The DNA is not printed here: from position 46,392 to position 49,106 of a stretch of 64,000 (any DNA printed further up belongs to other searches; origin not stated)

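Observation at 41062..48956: Mrp-type antiporter module with Mbh-like gene order, three antiporter-like subunits and no hydrogenase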

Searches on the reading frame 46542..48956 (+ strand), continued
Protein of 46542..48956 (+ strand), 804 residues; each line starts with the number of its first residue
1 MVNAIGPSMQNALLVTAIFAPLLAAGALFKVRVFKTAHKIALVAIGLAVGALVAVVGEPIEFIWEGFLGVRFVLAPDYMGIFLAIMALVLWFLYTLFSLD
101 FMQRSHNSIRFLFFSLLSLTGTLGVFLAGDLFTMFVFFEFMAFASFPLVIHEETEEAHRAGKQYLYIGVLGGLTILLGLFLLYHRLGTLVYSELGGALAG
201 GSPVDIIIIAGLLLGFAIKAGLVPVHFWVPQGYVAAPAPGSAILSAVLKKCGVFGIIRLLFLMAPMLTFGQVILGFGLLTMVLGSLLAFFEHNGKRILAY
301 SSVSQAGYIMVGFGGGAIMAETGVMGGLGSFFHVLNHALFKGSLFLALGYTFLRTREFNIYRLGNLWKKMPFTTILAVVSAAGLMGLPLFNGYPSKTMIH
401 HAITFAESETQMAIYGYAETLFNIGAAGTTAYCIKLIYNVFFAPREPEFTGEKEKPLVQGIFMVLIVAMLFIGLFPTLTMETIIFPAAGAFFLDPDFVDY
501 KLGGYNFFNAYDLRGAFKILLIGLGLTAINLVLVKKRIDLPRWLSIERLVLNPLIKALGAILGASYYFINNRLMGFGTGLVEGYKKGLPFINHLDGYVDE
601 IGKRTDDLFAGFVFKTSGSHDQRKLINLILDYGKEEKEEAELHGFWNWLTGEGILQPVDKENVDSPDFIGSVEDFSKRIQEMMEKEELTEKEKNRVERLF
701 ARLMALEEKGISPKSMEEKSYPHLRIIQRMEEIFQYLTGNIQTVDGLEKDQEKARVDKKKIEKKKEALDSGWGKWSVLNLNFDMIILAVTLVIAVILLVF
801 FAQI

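Call 40: search_protein_families(library=pfam, proteins=[L015:3463-4089:+, L021:8882-9952:+, L003:3423-4292:+, L041:15793-16518:+, L046:15109-15747:+, L041:14659-15240:+, L026:8-1258:+, L032:6762-8294:+, L015:1661-2626:+, L079:18428-19213:-], max_evalue=0.00001)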
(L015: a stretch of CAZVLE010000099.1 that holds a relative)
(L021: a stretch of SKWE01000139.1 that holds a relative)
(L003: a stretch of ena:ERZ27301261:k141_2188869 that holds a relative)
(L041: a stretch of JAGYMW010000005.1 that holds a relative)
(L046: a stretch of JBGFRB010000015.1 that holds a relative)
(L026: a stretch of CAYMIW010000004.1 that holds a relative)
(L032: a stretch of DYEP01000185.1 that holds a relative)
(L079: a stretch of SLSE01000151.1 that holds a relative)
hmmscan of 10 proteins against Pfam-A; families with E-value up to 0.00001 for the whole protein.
L015:3463-4089:+ (208 aa): 1 family
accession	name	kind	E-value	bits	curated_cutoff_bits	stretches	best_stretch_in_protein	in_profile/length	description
PF02508.19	Rnf-Nqr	-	3.7e-66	222.9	23.8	1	8-195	2-173/174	Rnf-Nqr subunit, membrane protein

L021:8882-9952:+ (356 aa): 1 family
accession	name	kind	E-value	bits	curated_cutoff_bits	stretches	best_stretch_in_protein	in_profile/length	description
PF02424.20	ApbE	-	1.7e-92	310.2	25.6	1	57-334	1-265/266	ApbE family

L003:3423-4292:+ (289 aa): 13 families
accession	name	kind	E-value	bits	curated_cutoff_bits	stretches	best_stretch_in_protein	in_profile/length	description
PF00037.32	Fer4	-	4.2e-20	71.1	21.1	1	166-188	1-23/24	4Fe-4S binding domain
PF12838.12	Fer4_7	-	6.8e-16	58.9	27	2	219-259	2-49/52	4Fe-4S dicluster domain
PF13237.11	Fer4_10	-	3.5e-15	56.1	25.5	2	218-259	8-53/53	4Fe-4S dicluster domain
PF13187.11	Fer4_9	-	2.3e-14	53.6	27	2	219-259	2-48/52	4Fe-4S dicluster domain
PF12837.12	Fer4_6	-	1.5e-13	50.4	25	0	166-188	2-24/24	4Fe-4S binding domain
PF14697.11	Fer4_21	-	1.3e-12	48.1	35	1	143-190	8-59/59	4Fe-4S dicluster domain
PF04060.18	FeS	-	4.3e-12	46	23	1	47-78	2-33/33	Putative Fe-S cluster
PF13484.11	Fer4_16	-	3e-10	41.2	30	0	219-237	2-20/66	4Fe-4S double cluster binding domain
PF12797.12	Fer4_2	-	4.6e-10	39.2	24.5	1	166-184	3-21/22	4Fe-4S binding domain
PF25160.1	LdpA_Fe-S-bd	-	7.3e-08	32.5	27.6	0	149-189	9-44/49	LdpA Fe-S cluster-binding domain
PF12798.12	Fer4_3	-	1.4e-07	32.2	27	0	173-185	1-13/15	4Fe-4S binding domain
PF13183.11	Fer4_8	-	5.4e-06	27.3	27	0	170-232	2-67/68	4Fe-4S dicluster domain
PF12800.12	Fer4_4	-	7.3e-06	26.3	24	0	171-185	2-16/17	4Fe-4S binding domain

L041:15793-16518:+ (241 aa): 2 families
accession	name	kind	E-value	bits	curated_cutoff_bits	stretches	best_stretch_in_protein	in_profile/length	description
PF04002.20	RadC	-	8.6e-46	155.2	22.1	1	121-240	2-121/121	RadC-like JAB domain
PF20582.4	UPF0758_N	-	2.5e-29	101.6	27.1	1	20-97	1-77/77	UPF0758 N-terminal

L046:15109-15747:+ (212 aa): 1 family
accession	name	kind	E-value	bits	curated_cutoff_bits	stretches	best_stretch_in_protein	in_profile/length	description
PF02545.19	Maf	-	8.4e-63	211.9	27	1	4-187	1-186/187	Maf-like protein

L041:14659-15240:+ (193 aa): 1 family
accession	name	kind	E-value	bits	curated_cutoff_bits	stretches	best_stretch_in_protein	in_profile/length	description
PF07456.16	Hpre_diP_synt_I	-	1.1e-39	136.3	30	1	27-176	1-147/147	Heptaprenyl diphosphate synthase component I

L026:8-1258:+ (416 aa): 7 families
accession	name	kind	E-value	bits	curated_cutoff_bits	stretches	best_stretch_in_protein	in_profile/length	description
PF01512.22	Complex1_51K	-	1.2e-56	191.2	31.2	1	106-251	1-149/150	Nuo51 FMN-binding domain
PF13375.12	RnfC_N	-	6.5e-26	90.8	25.6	1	2-80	24-100/101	RnfC Barrel sandwich hybrid domain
PF10531.15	SLBB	-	5.8e-13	48.9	27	1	264-312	1-54/55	SLBB domain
PF12838.12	Fer4_7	-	4.1e-08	34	27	1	344-397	2-52/52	4Fe-4S dicluster domain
PF13237.11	Fer4_10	-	4.2e-07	30.2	25.5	1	340-394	5-53/53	4Fe-4S dicluster domain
PF13183.11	Fer4_8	-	6.3e-07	30.3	27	1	341-397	2-68/68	4Fe-4S dicluster domain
PF13534.11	Fer4_17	-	2.8e-06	28.2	22.2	1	344-397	2-60/61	4Fe-4S dicluster domain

L032:6762-8294:+ (510 aa): 1 family
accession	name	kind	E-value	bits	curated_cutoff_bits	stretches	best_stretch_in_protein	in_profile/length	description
PF04205.19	FMN_bind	-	3.6e-75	249.1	22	4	435-507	1-77/77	FMN-binding domain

L015:1661-2626:+ (321 aa): 1 family
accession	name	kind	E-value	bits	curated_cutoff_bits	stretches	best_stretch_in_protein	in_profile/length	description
PF03116.20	NQR2_RnfD_RnfE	-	1.6e-112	376.2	27.7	1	6-315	1-296/296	NQR2, RnfD, RnfE family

L079:18428-19213:- (261 aa): 3 families
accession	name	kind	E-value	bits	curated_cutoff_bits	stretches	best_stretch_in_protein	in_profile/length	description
PF00005.33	ABC_tran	-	7.1e-33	114.5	25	1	38-183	2-137/137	ABC transporter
PF13304.12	AAA_21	-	1.8e-10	41.8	27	0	49-70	1-22/304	AAA domain, putative AbiEii toxin, Type IV TA system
PF02463.25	SMC_N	-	2.8e-06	27.4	40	0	153-220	135-206/220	RecF/RecN/SMC N terminal domain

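Call 41: search_protein_families(library=pfam, proteins=[L011:1865-2695:+, L085:2813-3619:+, L020:17724-19832:+, L053:4507-5142:+, L040:2403-3275:+, L035:2914-4425:+, L033:2412-3803:+, L073:125-1381:+, L073:1375-3111:+, L042:3099-4817:-], max_evalue=0.00001)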
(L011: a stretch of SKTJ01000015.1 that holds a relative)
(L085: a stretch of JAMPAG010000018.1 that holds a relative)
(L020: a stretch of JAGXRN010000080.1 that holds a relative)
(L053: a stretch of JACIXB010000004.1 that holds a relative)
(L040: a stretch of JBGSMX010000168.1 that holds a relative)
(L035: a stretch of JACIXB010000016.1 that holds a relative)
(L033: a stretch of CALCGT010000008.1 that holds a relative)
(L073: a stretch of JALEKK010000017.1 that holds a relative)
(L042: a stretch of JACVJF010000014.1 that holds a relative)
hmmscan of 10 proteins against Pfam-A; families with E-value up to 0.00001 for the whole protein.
L011:1865-2695:+ (276 aa): 1 family
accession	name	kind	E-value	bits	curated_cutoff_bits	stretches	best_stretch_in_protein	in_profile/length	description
PF03309.20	Pan_kinase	-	1.7e-78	263.6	24.7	1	25-229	1-205/205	Type III pantothenate kinase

L085:2813-3619:+ (268 aa): 4 families
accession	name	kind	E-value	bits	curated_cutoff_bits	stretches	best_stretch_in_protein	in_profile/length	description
PF02390.23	Methyltransf_4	-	1.3e-41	142.4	24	1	89-257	2-171/173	Putative methyltransferase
PF24675.1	NpmA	-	1.9e-07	31.1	60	1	80-156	15-95/214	16S rRNA (adenine(1408)-N(1))-methyltransferase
PF13847.12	Methyltransf_31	-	1.2e-06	28.8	27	1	91-157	6-73/145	Methyltransferase domain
PF13649.12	Methyltransf_25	-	5.7e-06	27.4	27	0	94-165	3-71/97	Methyltransferase domain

L020:17724-19832:+ (702 aa): 11 families
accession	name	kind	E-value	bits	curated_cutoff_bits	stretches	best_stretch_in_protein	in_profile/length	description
PF00158.32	Sigma54_activat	-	7.1e-68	228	20.2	1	382-550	1-168/168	Sigma-54 interaction domain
PF00989.32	PAS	-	3.9e-25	88.5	22.6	2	128-226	2-113/113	PAS fold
PF25601.1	AAA_lid_14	-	3.3e-22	78.6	27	1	555-632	1-78/87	AAA+ ATPase lid domain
PF14532.12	Sigma54_activ_2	-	1.7e-17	64.4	25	1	383-554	1-138/138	Sigma-54 interaction domain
PF13426.13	PAS_9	-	1.2e-14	54.9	27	1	255-347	2-103/103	PAS domain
PF13188.13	PAS_8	-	5.9e-14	51.8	21.8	0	246-291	3-49/65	PAS domain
PF08448.16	PAS_4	-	9.1e-14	52.1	23.1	0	133-227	1-106/110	PAS fold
PF02954.25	HTH_8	-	5.9e-11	42.4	22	1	654-694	2-42/42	Bacterial regulatory protein, Fis family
PF00571.33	CBS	-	9.7e-07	29.5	24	0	64-119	1-56/57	CBS domain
PF12860.13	PAS_7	-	2.5e-06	28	27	0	251-306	2-58/115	PAS fold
PF13596.12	PAS_10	-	9e-06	26.7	22.1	0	246-303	1-57/106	PAS domain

L053:4507-5142:+ (211 aa): 1 family
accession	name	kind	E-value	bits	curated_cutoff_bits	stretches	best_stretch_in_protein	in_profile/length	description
PF09335.16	VTT_dom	-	1.3e-18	68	33.9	1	44-168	2-122/123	VTT domain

L040:2403-3275:+ (290 aa): 1 family
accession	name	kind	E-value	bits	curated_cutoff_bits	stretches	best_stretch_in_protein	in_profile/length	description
PF00990.26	GGDEF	-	3.2e-28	99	23.8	1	117-272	2-158/161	Diguanylate cyclase, GGDEF domain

L035:2914-4425:+ (503 aa): 2 families
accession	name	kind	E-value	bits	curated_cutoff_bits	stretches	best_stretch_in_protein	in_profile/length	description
PF00501.34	AMP-binding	-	1.7e-88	297.5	29.9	1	9-368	3-384/384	AMP-binding enzyme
PF13193.12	AMP-binding_C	-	6e-20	72.4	24.5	1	418-492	1-75/76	AMP-binding enzyme C-terminal domain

L033:2412-3803:+ (463 aa): 2 families
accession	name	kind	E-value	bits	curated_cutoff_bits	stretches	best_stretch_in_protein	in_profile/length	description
PF13520.12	AA_permease_2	-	1.6e-57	195.8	27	1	37-439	3-413/427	Amino acid permease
PF00324.27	AA_permease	-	2.1e-43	149.2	24.6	1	45-449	7-449/470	Amino acid permease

L073:125-1381:+ (418 aa): 10 families
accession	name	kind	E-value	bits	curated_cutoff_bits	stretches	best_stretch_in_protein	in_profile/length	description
PF07992.20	Pyr_redox_2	-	1.5e-26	93.9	26.1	1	33-329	1-291/291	Pyridine nucleotide-disulphide oxidoreductase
PF13738.12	Pyr_redox_3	-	1.3e-12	48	30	1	154-312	155-304/305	Pyridine nucleotide-disulphide oxidoreductase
PF00070.33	Pyr_redox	-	5.3e-12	46.5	22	0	166-240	2-79/82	Pyridine nucleotide-disulphide oxidoreductase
PF13450.12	NAD_binding_8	-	3e-10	40.7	21.9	1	37-92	1-52/68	NAD(P)-binding Rossmann-like domain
PF01266.30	DAO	-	1.5e-08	35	27.9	1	34-68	1-35/353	FAD dependent oxidoreductase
PF12831.13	FAD_oxidored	-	4.9e-08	33.1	27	1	35-75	2-42/416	FAD dependent oxidoreductase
PF01946.23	Thi4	-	7.7e-08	32.3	26.2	0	32-74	17-60/235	Thi4 family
PF01593.30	Amino_oxidase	-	3.3e-07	30.4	19.8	0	43-69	2-28/443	Flavin containing amine oxidoreductase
PF13241.12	NAD_binding_7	-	1.7e-06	29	22.1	0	160-207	4-53/104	Putative NAD(P)-binding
PF01262.27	AlaDh_PNT_C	-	3e-06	27.2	23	0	33-66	29-62/214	Alanine dehydrogenase/PNT, C-terminal domain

L073:1375-3111:+ (578 aa): 6 families
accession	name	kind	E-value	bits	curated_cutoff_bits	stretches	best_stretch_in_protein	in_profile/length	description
PF02906.19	Fe_hyd_lg_C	-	2.9e-89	299.4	22.1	1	221-509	1-245/245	Iron only hydrogenase large subunit, C-terminal domain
PF02256.22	Fe_hyd_SSU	-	4.6e-20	71.8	24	1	520-571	4-55/56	Iron hydrogenase small subunit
PF13510.11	Fer2_4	-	2.4e-19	69.6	22.8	1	1-76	3-81/82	2Fe-2S iron-sulfur cluster binding domain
PF10588.14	NADH-G_4Fe-4S_3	-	1.5e-16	60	27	1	83-121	1-39/40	NADH-ubiquinone oxidoreductase-G iron-sulfur binding region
PF12838.12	Fer4_7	-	1e-06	29.5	27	1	144-202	1-52/52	4Fe-4S dicluster domain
PF22117.2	Fer4_Nqo3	-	3.7e-06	27.4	27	1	142-203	8-66/67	NADH-quinone oxidoreductase subunit 3, ferredoxin-like domain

L042:3099-4817:- (572 aa): 0 families

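Call 45: search_protein_families(library=pfam, alignment_id=A3, max_evalue=0.00001)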
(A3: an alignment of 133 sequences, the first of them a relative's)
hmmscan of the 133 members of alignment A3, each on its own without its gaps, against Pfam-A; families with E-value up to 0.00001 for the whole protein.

A. member 1, L001:12438-12896:+ (152 aa): 1 family
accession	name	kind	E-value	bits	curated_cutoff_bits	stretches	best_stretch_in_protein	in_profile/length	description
PF00293.34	NUDIX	-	1.9e-11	44.5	21.1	1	17-132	12-126/134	NUDIX domain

B. families by the number of members that match (of 133 scanned): 104 families (the first 25 are shown)
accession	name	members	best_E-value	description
PF02508.19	Rnf-Nqr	21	2.1e-67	Rnf-Nqr subunit, membrane protein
PF02424.20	ApbE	11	2.7e-93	ApbE family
PF04060.18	FeS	11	1.3e-15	Putative Fe-S cluster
PF02545.19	Maf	10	4.2e-64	Maf-like protein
PF07456.16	Hpre_diP_synt_I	10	1.8e-42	Heptaprenyl diphosphate synthase component I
PF00037.32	Fer4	10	1.1e-22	4Fe-4S binding domain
PF12838.12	Fer4_7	10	1e-17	4Fe-4S dicluster domain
PF13187.11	Fer4_9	10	4.2e-16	4Fe-4S dicluster domain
PF13237.11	Fer4_10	10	1.2e-15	4Fe-4S dicluster domain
PF12837.12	Fer4_6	10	4.7e-15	4Fe-4S binding domain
PF14697.11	Fer4_21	10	1.2e-14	4Fe-4S dicluster domain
PF25160.1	LdpA_Fe-S-bd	10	5.1e-12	LdpA Fe-S cluster-binding domain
PF12797.12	Fer4_2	10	2.3e-11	4Fe-4S binding domain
PF13484.11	Fer4_16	8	6.5e-11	4Fe-4S double cluster binding domain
PF12800.12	Fer4_4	8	1.2e-07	4Fe-4S binding domain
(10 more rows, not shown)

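Call 46: predict_structure(alignment_id=A2)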
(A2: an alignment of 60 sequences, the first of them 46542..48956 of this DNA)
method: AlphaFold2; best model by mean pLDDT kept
length: 804 residues; sequences in the alignment: 60
mean_pLDDT: 79.6   pTM: 0.73
mean pLDDT of the five models: 79.6, 77.9, 77.7, 77.4, 76.2
residues with pLDDT >= 90: 345; 70-90: 225; 50-70: 162; < 50: 72
segments of 3 or more residues with pLDDT < 50: 1-5, 601-620, 711-716, 718-721, 740-749, 771-780
pLDDT, mean of each block of 10 residues (from residue 1): 55 91 91 87 93 86 76 90 95 94 83 95 96 94 91 85 85 91 90 81 88 91 69 86 91 92 81 93 92 92 94 93 92 96 96 91 93 98 97 97 93 94 97 96 85 89 98 96 88 87 90 95 94 80 68 76 76 65 59 52 42 34 70 58 63 60 51 65 72 73 62 46 56 56 42 61 55 44 58 64 53
secondary structure, 60 per line:
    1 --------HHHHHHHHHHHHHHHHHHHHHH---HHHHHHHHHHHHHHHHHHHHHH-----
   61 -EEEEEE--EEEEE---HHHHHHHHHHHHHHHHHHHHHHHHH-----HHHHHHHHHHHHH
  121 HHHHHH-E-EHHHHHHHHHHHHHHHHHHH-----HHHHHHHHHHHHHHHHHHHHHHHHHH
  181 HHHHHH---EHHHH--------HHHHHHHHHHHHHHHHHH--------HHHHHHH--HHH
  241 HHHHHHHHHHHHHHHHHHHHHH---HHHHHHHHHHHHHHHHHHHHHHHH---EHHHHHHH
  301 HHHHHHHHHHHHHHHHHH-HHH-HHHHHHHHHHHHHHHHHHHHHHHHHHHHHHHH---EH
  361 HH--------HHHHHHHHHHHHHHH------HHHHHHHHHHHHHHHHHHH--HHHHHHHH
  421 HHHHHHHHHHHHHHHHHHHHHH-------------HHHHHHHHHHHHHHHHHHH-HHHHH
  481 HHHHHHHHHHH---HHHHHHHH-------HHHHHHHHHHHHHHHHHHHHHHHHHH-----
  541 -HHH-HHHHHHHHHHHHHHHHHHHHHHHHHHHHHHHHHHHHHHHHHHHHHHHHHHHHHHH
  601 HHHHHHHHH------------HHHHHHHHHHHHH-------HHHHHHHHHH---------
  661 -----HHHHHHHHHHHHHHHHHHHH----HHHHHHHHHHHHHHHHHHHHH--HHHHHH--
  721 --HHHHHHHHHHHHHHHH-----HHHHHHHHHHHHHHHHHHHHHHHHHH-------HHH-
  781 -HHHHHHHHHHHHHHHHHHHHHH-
elements in order (helices of 4 or more, strands of 3 or more residues): H9-30 H34-55 E62-67 E70-74 H78-102 H108-126 H131-149 H155-186 H191-194 H203-220 H229-235 H238-262 H266-289 H294-318 H324-355 H371-385 H392-410 H413-442 H456-474 H476-491 H495-502 H510-535 H546-609 H622-634 H642-651 H666-685 H690-710 H713-718 H723-738 H744-769 H782-803
